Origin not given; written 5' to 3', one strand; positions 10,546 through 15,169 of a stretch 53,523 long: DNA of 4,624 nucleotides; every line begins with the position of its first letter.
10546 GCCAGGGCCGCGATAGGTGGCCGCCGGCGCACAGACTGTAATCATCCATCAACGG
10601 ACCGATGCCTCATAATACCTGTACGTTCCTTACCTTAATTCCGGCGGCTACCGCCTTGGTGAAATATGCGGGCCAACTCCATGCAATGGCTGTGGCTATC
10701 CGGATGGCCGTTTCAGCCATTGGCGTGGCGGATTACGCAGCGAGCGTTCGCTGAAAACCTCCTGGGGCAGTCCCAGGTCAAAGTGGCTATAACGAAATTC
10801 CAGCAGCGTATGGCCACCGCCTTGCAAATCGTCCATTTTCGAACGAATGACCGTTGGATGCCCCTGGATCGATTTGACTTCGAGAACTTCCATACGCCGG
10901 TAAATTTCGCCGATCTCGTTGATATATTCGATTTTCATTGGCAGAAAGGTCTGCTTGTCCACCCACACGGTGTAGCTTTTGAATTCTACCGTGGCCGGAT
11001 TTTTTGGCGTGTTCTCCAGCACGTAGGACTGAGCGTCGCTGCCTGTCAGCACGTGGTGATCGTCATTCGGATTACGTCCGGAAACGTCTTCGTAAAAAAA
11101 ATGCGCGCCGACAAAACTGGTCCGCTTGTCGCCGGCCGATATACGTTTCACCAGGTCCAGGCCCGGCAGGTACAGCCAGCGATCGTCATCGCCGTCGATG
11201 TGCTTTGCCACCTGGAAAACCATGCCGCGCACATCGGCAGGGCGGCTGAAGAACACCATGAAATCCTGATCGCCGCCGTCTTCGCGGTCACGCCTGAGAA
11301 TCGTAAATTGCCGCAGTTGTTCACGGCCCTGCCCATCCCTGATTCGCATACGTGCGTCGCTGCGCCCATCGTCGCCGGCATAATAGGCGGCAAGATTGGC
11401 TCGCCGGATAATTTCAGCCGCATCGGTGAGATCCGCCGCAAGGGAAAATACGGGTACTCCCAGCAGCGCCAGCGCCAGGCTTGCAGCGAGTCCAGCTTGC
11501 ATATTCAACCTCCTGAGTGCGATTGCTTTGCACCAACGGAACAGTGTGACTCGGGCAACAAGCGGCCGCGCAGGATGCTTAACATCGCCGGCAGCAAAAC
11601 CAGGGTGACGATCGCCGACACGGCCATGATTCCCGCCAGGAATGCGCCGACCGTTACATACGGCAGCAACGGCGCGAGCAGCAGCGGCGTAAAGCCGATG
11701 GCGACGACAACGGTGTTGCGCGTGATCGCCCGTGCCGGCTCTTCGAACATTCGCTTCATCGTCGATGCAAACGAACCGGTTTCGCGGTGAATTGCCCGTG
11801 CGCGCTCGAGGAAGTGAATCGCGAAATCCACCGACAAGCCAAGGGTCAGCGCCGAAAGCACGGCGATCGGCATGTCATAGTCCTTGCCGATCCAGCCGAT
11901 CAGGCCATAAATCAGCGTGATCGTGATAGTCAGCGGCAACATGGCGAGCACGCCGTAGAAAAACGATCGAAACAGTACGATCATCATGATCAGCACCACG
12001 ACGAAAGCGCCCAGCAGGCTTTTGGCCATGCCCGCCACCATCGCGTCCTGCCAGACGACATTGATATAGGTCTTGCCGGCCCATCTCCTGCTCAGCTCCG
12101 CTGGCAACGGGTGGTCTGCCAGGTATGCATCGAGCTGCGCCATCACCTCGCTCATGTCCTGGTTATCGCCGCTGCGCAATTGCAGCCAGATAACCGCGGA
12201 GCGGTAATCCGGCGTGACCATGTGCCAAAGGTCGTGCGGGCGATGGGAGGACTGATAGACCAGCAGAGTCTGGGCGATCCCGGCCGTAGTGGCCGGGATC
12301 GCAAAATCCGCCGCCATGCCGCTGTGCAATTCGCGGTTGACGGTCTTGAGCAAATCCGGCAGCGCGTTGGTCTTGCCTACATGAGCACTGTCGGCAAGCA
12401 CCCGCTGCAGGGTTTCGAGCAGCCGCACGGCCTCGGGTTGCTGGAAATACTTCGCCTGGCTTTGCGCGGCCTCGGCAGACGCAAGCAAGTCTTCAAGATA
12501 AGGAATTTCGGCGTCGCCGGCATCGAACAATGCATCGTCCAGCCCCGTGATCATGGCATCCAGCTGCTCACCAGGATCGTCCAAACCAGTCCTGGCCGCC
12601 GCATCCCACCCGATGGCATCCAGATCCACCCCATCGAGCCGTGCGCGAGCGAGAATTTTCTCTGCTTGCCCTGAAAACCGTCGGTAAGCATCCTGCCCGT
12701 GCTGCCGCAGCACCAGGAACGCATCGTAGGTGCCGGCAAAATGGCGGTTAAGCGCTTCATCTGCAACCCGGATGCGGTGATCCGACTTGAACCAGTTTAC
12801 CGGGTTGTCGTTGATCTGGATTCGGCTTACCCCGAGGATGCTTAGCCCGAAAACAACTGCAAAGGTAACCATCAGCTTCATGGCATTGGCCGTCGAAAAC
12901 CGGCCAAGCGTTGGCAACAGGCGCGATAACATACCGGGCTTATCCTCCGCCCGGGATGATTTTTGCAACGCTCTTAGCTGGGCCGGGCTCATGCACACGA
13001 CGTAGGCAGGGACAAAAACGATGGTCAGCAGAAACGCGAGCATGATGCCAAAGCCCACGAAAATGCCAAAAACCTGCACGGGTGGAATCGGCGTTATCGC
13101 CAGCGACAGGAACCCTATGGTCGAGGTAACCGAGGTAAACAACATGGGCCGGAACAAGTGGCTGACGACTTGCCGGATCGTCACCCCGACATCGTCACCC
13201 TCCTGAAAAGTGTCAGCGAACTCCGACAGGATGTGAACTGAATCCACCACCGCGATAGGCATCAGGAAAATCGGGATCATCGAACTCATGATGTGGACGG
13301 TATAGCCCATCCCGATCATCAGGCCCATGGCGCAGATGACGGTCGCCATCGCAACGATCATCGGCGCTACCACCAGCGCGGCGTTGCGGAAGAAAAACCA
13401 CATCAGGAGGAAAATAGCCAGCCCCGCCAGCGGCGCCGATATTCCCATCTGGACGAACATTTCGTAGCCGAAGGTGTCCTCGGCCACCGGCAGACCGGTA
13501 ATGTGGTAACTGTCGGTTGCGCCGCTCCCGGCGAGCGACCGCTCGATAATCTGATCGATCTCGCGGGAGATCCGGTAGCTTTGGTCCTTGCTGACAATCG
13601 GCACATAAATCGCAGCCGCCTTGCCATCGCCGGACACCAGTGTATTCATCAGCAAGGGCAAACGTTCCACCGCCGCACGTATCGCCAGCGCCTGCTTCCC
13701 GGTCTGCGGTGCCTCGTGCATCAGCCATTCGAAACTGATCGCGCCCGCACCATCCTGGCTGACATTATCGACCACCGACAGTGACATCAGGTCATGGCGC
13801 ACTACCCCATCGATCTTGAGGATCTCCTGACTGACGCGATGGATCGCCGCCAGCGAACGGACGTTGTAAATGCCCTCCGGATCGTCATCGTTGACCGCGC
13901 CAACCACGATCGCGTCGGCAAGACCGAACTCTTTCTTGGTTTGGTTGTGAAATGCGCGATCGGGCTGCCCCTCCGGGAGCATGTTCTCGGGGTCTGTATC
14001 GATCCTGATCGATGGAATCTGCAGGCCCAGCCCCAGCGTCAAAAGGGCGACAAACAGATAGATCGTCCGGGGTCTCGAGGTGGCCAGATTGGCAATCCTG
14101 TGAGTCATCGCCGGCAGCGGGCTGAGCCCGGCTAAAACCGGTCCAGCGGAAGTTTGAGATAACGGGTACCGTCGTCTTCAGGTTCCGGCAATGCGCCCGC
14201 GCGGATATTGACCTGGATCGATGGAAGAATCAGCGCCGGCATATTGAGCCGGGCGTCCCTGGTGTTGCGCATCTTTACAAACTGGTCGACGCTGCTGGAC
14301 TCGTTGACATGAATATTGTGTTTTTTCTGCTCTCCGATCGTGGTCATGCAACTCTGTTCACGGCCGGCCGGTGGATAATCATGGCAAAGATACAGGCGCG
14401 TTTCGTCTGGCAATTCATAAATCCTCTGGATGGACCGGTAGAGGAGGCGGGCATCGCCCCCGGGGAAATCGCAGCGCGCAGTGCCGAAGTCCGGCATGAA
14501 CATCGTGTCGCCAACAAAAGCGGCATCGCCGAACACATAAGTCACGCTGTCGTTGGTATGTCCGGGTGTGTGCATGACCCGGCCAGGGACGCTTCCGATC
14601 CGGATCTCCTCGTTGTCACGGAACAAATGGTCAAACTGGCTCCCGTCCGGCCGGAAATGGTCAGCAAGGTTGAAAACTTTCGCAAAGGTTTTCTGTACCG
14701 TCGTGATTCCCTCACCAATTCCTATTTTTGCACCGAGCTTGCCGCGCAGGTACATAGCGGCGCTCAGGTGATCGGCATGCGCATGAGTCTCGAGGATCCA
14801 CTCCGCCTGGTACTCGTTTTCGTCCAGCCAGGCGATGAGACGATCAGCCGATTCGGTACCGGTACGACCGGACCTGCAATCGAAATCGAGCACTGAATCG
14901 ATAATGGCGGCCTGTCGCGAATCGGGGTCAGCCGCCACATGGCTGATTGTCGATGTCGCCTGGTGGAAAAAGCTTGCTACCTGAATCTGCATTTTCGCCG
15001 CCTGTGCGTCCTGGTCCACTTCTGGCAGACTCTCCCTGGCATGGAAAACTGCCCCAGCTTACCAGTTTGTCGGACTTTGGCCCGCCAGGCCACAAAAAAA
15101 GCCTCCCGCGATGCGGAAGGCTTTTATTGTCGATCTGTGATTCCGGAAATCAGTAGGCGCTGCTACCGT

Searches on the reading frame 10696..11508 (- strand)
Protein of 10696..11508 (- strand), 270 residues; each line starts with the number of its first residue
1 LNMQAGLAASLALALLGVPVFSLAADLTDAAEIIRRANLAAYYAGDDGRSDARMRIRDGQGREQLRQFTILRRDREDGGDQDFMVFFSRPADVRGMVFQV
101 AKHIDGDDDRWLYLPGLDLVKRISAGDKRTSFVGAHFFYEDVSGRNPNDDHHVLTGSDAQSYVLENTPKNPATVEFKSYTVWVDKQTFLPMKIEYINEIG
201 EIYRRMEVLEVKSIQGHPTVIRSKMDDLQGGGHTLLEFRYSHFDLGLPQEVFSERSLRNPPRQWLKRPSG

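Call 7: search_protein_families(library=pfam, proteins=[window:10696-11508:-], max_evalue=0.01)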
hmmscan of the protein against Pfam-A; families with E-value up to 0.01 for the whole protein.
window:10696-11508:- (270 aa): 3 families
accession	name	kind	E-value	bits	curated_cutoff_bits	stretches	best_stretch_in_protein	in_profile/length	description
PF17131.11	LolA_like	-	1.8e-51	174.9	30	1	79-258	1-183/184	Outer membrane lipoprotein-sorting protein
PF07044.18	DUF1329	-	1.5e-05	24.9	23.1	1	81-144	141-209/368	Protein of unknown function (DUF1329)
PF03888.20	MucB_RseB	-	0.0037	17.3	22.3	1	178-212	130-164/178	MucB/RseB N-terminal domain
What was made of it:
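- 10696..11508 (-): LolA-like (PF17131) gene, the cistron upstream of the insertion. Call 7.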

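Call 12: find_homologous_proteins(query=window:10696-11508:-)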
Query window:10696-11508:- (270 aa): 5601 proteins with E <= 0.001 among 8000 candidates; the best 120 are listed.
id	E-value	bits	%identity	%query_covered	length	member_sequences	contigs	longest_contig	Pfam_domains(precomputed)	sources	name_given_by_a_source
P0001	9.1e-173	591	97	99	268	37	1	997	PF07044.18,PF17131.12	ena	-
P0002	3.3e-157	540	87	99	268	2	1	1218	PF17131.12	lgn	-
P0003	1.6e-155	534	88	93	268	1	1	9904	PF17131.12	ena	-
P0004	2.0e-151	521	85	99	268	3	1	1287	PF07044.18,PF17131.12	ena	-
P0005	2.0e-141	488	81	99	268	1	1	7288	PF07044.18,PF17131.12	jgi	jgi:hypothetical protein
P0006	8.4e-129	446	74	99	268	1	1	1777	PF17131.12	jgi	-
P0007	2.8e-123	428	70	97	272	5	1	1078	PF17131.12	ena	-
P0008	7.0e-117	407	68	97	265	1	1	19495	PF17131.12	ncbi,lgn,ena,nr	ncbi:MAG: outer membrane lipoprotein-sorting protein [Xanthomonadales bacterium]|nr:outer membrane l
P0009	1.6e-115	403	67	99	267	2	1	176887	PF07044.18,PF17131.12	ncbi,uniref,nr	ncbi:outer membrane lipoprotein-sorting protein [Marinobacterium arenosum]|uniref:outer membrane lip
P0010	3.0e-115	402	69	97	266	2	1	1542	PF07044.18,PF17131.12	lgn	-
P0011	2.0e-114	399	66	99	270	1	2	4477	PF17131.12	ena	-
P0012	5.5e-114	398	67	95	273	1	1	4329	PF07044.18,PF17131.12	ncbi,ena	-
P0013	6.3e-114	398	70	90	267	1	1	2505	PF17131.12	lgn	-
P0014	8.7e-114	397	66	99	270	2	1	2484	PF07044.18,PF17131.12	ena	-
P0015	8.9e-114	397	64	99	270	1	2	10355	PF17131.12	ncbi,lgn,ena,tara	tara:strand:+ start:8027 stop:8839 length:813 start_codon:yes stop_codon:yes gene_type:complete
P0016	1.1e-113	397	67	94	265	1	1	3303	PF07044.18,PF17131.12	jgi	jgi:hypothetical protein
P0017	1.7e-113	396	70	90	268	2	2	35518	PF07044.18,PF17131.12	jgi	-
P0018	1.9e-113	396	70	90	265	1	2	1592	PF07044.18,PF17131.12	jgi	jgi:hypothetical protein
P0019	2.3e-113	396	66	100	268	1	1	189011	PF17131.12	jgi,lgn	-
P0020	7.2e-113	394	66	99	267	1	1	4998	PF07044.18,PF17131.12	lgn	-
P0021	7.8e-113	394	68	91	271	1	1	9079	PF17131.12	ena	-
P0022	1.6e-112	393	64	97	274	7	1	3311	PF17131.12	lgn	-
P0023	1.9e-112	393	66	96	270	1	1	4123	PF17131.12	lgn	-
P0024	2.9e-112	392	67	91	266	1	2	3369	PF07044.18,PF17131.12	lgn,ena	-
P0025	3.6e-112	392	65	98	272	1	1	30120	PF17131.12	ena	-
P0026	4.2e-112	392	65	98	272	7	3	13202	PF07044.18,PF17131.12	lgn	-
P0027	4.8e-112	392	68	90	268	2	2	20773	PF07044.18,PF17131.12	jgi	jgi:hypothetical protein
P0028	5.3e-112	391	64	99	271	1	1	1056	PF07044.18,PF17131.12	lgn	-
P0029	9.1e-112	391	68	90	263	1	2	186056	PF07044.18,PF17131.12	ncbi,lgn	ncbi:MAG: outer membrane lipoprotein-sorting protein [Gammaproteobacteria bacterium]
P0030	9.3e-112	391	66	98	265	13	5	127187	PF07044.18,PF17131.12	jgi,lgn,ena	jgi:hypothetical protein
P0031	1.1e-111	390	63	97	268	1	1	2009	PF17131.12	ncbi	-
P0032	1.1e-111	390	65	99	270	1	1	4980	PF17131.12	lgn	-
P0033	1.1e-111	390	69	88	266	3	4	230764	PF17131.12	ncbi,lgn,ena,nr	ncbi:MAG: outer membrane lipoprotein-sorting protein [Gammaproteobacteria bacterium]|nr:outer membra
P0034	1.3e-111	390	64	97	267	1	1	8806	PF07044.18,PF17131.12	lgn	-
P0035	1.8e-111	390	67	94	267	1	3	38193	PF07044.18,PF17131.12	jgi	jgi:hypothetical protein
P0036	2.1e-111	389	65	95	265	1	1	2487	PF17131.12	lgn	-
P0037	2.2e-111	389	68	91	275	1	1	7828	PF17131.12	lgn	-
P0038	2.6e-111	389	66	96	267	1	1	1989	PF07044.18,PF17131.12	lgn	-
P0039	3.1e-111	389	67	89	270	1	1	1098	PF07044.18,PF17131.12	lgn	-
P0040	3.2e-111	389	67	90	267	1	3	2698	PF17131.12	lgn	-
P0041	3.7e-111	389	70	90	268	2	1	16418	PF07044.18,PF17131.12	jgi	jgi:hypothetical protein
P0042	4.2e-111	388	64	100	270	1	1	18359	PF17131.12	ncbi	-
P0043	4.6e-111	388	66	97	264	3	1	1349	PF17131.12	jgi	jgi:hypothetical protein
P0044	5.7e-111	388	65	98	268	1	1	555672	PF07044.18,PF17131.12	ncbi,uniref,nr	ncbi:outer membrane lipoprotein-sorting protein [Thioalkalivibrio sp. XN279]|uniref:outer membrane l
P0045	5.9e-111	388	66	98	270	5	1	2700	PF07044.18,PF17131.12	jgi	jgi:hypothetical protein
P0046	6.1e-111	388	50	98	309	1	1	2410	PF07044.18,PF17131.12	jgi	-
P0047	7.0e-111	388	65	96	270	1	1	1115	PF07044.18,PF17131.12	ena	-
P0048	8.2e-111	388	63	99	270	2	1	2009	PF07044.18,PF17131.12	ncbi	-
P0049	9.9e-111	387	64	96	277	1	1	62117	PF07044.18,PF17131.12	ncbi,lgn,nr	ncbi:MAG: outer membrane lipoprotein-sorting protein [Marinobacterium sp.]|nr:outer membrane lipopro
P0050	1.0e-110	387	65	96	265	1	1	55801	PF07044.18,PF17131.12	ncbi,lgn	-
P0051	1.1e-110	387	68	90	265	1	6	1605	PF17131.12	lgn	-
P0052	1.1e-110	387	66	93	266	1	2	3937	PF17131.12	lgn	-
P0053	1.1e-110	387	64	99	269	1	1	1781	PF07044.18,PF17131.12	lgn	-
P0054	1.2e-110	387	67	91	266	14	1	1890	PF07044.18,PF17131.12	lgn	-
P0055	1.3e-110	387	66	96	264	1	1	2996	PF07044.18,PF17131.12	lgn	-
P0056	1.3e-110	387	71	89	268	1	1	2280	PF07044.18,PF17131.12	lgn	-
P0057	1.5e-110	387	66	95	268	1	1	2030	PF07044.18,PF17131.12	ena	-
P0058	1.6e-110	387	70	89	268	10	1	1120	PF07044.18,PF17131.12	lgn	-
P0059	1.6e-110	387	65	96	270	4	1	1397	PF17131.12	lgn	-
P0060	1.7e-110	386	67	91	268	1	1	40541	PF07044.18,PF17131.12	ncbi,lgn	ncbi:MAG: outer membrane lipoprotein-sorting protein [Pontibacterium sp.]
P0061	1.8e-110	386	65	97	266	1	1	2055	PF07044.18,PF17131.12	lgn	-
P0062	2.0e-110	386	62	99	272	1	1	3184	PF17131.12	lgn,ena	-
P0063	2.2e-110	386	64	97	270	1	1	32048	PF17131.12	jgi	-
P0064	2.4e-110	386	66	96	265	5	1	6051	PF17131.12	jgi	jgi:outer membrane lipoprotein-sorting protein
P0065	2.5e-110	386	68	90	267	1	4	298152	PF17131.12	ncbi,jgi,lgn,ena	-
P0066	2.6e-110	386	64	96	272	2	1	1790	PF17131.12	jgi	jgi:Outer membrane lipoprotein-sorting protein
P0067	3.0e-110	386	65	99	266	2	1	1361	PF17131.12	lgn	-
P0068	3.7e-110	385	68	90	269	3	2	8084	PF07044.18,PF17131.12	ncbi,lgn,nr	ncbi:MAG: outer membrane lipoprotein-sorting protein [Gammaproteobacteria bacterium]|nr:MAG: outer m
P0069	4.0e-110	385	64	100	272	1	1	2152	PF17131.12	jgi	jgi:hypothetical protein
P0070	4.0e-110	385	68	91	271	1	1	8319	PF07044.18,PF17131.12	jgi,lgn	jgi:hypothetical protein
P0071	5.9e-110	385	64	96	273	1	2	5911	PF17131.12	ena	-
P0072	7.8e-110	384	67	93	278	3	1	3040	PF07044.18,PF17131.12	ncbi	-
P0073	8.3e-110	384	67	95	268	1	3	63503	PF07044.18,PF17131.12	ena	-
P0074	8.5e-110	384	66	91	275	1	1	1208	PF17131.12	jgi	jgi:hypothetical protein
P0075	8.6e-110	384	66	96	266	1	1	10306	PF07044.18,PF17131.12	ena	-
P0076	9.2e-110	384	64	97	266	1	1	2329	PF07044.18,PF17131.12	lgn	-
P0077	1.1e-109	384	69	89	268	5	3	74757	PF07044.18,PF17131.12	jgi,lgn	-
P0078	1.1e-109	384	67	90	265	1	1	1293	PF17131.12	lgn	-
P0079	1.1e-109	384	68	91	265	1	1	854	PF07044.18,PF17131.12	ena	-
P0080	1.2e-109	384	66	93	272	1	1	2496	PF17131.12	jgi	-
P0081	1.2e-109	384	69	89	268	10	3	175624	PF07044.18,PF17131.12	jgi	jgi:outer membrane lipoprotein-sorting protein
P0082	1.6e-109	383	64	99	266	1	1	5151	PF17131.12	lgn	-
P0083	1.6e-109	383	64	97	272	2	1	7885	PF07044.18,PF17131.12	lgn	-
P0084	1.7e-109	383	62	100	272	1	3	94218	PF17131.12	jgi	jgi:hypothetical protein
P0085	1.7e-109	383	62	100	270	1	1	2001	PF17131.12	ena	-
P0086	1.7e-109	383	67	91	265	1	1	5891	PF07044.18,PF17131.12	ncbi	-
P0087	2.0e-109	383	66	98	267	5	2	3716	PF07044.18,PF17131.12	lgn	-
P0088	2.0e-109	383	66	91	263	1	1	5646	PF07044.18,PF17131.12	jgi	-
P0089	2.1e-109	383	66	91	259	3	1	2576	PF07044.18,PF17131.12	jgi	jgi:hypothetical protein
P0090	2.1e-109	383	64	96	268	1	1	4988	PF07044.18,PF17131.12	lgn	-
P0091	2.2e-109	383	64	96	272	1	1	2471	PF17131.12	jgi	jgi:outer membrane lipoprotein-sorting protein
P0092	2.2e-109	383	65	95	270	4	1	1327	PF17131.12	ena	-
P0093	2.3e-109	383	67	91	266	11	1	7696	PF17131.12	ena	-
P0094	2.3e-109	383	63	98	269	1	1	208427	PF07044.18,PF17131.12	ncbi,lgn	-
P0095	2.6e-109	383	63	96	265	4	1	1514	PF07044.18,PF17131.12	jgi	jgi:hypothetical protein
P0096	2.7e-109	383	64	99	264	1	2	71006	PF07044.18,PF17131.12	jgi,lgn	-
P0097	2.7e-109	383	65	96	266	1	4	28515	PF17131.12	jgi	jgi:outer membrane lipoprotein-sorting protein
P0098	2.7e-109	382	68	90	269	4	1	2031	PF07044.18,PF17131.12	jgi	jgi:hypothetical protein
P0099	2.8e-109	382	65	93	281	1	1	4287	PF07044.18,PF17131.12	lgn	-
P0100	3.4e-109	382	66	94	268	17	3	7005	PF07044.18,PF17131.12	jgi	jgi:hypothetical protein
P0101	3.7e-109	382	68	89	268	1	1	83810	PF07044.18,PF17131.12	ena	-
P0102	3.7e-109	382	66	89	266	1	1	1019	PF07044.18,PF17131.12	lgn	-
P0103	3.7e-109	382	64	97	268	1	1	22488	PF17131.12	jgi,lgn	-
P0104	4.0e-109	382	64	99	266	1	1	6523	PF17131.12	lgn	-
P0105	4.1e-109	382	65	94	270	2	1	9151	PF07044.18,PF17131.12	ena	-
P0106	4.2e-109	382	66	93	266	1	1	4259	PF07044.18,PF17131.12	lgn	-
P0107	4.3e-109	382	64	98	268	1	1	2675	PF07044.18,PF17131.12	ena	-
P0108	4.7e-109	382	67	91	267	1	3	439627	PF07044.18,PF17131.12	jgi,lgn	-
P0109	4.8e-109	382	67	91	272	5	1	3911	PF07044.18,PF17131.12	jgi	jgi:hypothetical protein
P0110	4.9e-109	382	65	96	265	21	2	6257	PF17131.12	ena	-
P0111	5.2e-109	382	62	99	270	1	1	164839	PF17131.12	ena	-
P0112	5.2e-109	382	66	96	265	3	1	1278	PF17131.12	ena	-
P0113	5.2e-109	382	67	90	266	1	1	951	PF07044.18,PF17131.12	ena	-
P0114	5.4e-109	382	67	95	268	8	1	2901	PF07044.18,PF17131.12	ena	-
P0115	5.4e-109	382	67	90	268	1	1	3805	PF07044.18,PF17131.12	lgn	-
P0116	5.6e-109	381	64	99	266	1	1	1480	PF17131.12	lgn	-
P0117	5.6e-109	381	63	100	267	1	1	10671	PF17131.12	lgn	-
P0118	5.7e-109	381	67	92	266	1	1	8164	PF07044.18,PF17131.12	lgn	-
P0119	5.9e-109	381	68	89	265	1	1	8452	PF17131.12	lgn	-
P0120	6.2e-109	381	64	97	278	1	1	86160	PF17131.12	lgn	-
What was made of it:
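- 10696..11508 (-): Orthologues are 97%, 88% and 81% identical (call 12).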

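Call 14: find_encoding_contigs(protein=P0003, flank=4000, max_places=4)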
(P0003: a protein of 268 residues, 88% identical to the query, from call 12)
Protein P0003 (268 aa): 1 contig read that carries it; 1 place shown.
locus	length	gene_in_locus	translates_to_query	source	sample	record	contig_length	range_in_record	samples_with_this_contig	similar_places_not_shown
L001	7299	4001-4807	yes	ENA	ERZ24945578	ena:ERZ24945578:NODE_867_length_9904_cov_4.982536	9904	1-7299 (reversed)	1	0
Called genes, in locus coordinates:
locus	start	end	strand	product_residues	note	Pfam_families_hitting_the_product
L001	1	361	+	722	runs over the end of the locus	PF11741:AMIN, PF21305:type_II_gspD_N0 (faint), PF07660:STN, PF03958:Secretin_N, PF00263:Secretin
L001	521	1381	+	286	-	PF00753:Lactamase_B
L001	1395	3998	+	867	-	PF03176:MMPL, PF00873:ACR_tran (faint), PF02460:Patched, PF12349:Sterol-sensing, PF03176:MMPL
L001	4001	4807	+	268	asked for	PF17131:TP_0789-like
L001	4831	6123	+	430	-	-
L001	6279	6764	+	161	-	PF01202:SKI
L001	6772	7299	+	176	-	?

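Call 15: find_encoding_contigs(protein=P0005, flank=4000, max_places=4)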
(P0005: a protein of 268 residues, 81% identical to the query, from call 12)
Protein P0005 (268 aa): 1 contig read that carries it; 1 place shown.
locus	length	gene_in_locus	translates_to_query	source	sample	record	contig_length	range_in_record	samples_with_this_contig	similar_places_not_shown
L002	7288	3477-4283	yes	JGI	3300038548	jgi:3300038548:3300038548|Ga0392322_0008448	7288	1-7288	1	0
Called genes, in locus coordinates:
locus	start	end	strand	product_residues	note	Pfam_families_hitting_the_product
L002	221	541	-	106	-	PF01022:HTH_5, PF12840:HTH_20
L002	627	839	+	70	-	-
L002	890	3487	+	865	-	PF03176:MMPL, PF02460:Patched (weak), PF12349:Sterol-sensing, PF03176:MMPL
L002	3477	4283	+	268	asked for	PF07044:DUF1329 (faint), PF17131:TP_0789-like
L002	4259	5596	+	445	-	-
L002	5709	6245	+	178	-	PF13238:AAA_18 (weak), PF01202:SKI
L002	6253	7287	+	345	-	?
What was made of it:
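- L002 (81%) also lacks the element (call 15).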

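Call 16: find_encoding_contigs(protein=P0001, flank=4000, max_places=6)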
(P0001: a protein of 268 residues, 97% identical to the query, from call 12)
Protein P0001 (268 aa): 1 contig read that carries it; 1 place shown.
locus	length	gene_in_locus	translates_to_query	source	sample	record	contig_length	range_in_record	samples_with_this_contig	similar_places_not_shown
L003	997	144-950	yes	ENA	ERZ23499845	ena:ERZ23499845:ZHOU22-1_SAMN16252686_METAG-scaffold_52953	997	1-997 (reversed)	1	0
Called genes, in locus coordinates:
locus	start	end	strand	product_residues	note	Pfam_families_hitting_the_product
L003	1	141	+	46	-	?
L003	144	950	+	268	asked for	PF07044:DUF1329 (faint), PF17131:TP_0789-like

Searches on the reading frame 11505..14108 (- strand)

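Call 7: search_protein_families(library=pfam, proteins=[window:11505-14108:-], max_evalue=0.01)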
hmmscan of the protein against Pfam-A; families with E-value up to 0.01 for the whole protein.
window:11505-14108:- (867 aa): 4 families
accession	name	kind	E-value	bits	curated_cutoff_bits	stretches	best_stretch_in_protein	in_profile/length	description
PF03176.21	MMPL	-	1.2e-29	103.7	20.5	2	543-846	8-302/333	MMPL family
PF02460.24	Patched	-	5e-09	36.5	23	1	241-370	26-154/156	Patched SSD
PF12349.14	Sterol-sensing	-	2.7e-08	34.3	22.3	1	244-368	7-131/153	Sterol-sensing domain of SREBP cleavage-activation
PF00873.25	ACR_tran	-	2e-06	26.2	28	1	637-843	813-1017/1021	AcrB/AcrD/AcrF family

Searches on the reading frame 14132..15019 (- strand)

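Call 7: search_protein_families(library=pfam, proteins=[window:14132-15019:-], max_evalue=0.01)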
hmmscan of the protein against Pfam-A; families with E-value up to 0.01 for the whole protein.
window:14132-15019:- (295 aa): 2 families
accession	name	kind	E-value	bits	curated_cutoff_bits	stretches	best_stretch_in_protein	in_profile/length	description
PF00753.33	Lactamase_B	-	7.2e-17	62.4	22.7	1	53-213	22-196/196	Metallo-beta-lactamase superfamily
PF12706.13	Lactamase_B_2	-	0.00018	21.6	27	1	72-177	31-148/200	Beta-lactamase superfamily domain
